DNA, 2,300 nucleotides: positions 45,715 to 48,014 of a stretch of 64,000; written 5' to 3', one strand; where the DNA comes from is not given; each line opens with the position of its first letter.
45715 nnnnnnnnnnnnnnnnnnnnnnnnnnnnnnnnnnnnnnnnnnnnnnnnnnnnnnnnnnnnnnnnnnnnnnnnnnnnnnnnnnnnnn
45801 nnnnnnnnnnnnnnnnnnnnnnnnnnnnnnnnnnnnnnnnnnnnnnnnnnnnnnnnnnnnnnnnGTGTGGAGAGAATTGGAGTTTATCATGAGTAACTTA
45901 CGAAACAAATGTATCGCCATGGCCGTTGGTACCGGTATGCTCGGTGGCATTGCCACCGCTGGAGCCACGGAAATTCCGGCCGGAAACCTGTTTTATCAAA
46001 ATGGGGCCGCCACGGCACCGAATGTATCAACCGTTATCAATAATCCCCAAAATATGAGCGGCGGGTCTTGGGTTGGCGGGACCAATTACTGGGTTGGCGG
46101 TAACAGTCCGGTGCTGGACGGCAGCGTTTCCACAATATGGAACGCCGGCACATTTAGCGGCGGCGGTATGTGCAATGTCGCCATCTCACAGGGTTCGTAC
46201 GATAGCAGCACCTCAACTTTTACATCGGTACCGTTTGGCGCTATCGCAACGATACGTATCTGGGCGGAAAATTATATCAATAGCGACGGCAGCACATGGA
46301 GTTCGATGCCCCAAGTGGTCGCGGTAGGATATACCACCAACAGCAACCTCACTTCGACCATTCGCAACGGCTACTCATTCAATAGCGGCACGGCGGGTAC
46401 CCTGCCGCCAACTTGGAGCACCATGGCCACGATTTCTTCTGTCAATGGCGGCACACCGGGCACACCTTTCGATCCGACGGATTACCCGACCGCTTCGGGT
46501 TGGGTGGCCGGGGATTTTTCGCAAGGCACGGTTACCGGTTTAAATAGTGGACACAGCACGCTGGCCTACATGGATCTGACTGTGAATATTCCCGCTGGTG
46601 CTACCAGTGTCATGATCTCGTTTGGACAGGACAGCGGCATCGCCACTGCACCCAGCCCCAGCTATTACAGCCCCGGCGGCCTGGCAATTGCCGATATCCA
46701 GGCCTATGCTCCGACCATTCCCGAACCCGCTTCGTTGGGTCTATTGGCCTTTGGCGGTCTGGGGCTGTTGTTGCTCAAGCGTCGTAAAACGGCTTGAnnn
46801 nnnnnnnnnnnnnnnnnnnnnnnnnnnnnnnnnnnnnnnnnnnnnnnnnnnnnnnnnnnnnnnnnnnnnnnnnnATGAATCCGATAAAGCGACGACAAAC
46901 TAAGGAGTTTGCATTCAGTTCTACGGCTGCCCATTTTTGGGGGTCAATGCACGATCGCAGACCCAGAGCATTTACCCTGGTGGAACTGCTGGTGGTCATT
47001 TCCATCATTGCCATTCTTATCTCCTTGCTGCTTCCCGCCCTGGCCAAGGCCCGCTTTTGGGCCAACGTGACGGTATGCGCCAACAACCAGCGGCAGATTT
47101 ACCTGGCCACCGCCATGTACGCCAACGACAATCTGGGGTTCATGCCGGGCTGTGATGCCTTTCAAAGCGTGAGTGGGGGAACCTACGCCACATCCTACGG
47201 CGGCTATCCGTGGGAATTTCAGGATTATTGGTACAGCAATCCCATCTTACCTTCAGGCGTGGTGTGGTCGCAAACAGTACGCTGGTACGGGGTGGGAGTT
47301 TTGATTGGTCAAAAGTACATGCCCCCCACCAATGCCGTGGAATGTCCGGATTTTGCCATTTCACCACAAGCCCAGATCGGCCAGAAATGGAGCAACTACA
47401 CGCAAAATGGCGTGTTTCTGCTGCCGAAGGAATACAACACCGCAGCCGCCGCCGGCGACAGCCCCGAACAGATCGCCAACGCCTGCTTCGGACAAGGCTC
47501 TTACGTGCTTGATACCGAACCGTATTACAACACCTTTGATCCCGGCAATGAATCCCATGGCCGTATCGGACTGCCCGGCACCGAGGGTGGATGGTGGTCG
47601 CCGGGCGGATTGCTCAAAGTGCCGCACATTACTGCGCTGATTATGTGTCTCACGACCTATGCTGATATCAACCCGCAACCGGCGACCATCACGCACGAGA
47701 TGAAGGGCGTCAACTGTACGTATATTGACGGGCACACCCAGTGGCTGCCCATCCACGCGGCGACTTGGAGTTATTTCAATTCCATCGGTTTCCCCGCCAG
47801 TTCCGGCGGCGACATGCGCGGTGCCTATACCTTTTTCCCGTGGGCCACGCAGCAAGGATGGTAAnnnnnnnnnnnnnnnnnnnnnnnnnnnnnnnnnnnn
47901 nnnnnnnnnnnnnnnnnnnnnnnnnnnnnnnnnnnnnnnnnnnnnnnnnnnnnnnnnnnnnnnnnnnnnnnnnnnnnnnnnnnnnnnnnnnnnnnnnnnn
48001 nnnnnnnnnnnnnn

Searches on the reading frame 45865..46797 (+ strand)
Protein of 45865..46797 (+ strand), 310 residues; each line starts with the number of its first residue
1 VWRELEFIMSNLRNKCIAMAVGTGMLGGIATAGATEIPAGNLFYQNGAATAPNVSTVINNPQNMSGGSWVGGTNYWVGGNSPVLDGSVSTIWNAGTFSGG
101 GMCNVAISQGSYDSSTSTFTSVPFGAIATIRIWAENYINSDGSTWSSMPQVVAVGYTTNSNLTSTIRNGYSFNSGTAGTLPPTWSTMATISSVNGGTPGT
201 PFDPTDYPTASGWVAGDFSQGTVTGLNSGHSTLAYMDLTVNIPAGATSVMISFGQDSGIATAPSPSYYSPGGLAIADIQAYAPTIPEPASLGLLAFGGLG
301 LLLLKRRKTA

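Call 7: search_protein_families(library=pfam, proteins=[window:45865-46797:+], max_evalue=0.01)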
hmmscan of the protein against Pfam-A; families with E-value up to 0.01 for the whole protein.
window:45865-46797:+ (310 aa): 1 family
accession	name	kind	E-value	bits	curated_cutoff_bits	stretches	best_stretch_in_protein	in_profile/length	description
PF07589.16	PEP-CTERM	-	0.0001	22.7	20.7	1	284-307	1-24/24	PEP-CTERM motif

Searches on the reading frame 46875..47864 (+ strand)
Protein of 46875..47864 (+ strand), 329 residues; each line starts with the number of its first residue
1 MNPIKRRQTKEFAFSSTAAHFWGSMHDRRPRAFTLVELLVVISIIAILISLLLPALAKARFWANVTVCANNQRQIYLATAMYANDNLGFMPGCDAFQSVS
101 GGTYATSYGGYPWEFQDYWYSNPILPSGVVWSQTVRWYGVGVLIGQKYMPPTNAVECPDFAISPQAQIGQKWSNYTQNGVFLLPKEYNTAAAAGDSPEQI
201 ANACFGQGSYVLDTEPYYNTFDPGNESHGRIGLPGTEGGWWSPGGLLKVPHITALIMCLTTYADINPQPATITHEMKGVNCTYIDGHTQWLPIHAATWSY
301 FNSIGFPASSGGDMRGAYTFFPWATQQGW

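Call 7: search_protein_families(library=pfam, proteins=[window:46875-47864:+], max_evalue=0.01)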
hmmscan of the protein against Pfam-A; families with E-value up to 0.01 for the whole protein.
window:46875-47864:+ (329 aa): 1 family
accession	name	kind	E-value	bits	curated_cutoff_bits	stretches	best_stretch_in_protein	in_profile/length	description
PF07963.17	N_methyl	-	1.9e-07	30.8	21.2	1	28-52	2-26/27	Prokaryotic N-terminal methylation motif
